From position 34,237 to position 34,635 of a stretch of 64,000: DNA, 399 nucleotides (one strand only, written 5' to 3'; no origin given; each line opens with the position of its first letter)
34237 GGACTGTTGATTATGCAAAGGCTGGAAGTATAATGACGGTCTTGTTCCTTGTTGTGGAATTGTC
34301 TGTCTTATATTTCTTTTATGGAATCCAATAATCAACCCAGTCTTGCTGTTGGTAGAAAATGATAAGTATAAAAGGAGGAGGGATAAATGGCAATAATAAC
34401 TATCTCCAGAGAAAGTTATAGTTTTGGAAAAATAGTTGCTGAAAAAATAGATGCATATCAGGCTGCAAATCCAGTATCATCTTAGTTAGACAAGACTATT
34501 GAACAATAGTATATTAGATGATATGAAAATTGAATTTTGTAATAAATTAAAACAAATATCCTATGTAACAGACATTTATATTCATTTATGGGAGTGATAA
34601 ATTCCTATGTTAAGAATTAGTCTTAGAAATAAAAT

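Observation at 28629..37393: Locus-level model: one histidine kinase with two paralogous receivers, one on a sigma-54 activator and one inside Lon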

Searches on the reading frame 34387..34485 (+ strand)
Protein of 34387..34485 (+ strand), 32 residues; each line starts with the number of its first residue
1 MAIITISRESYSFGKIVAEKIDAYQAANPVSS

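Call 66: search_protein_families(library=pfam, proteins=[window:34387-34485:+], max_evalue=10)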
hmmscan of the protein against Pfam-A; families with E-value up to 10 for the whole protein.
window:34387-34485:+ (32 aa): 1 family
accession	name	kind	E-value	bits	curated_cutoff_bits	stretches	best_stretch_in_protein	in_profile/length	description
PF13189.12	Cytidylate_kin2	-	0.085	13.5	28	1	3-21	1-19/176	Cytidylate kinase-like family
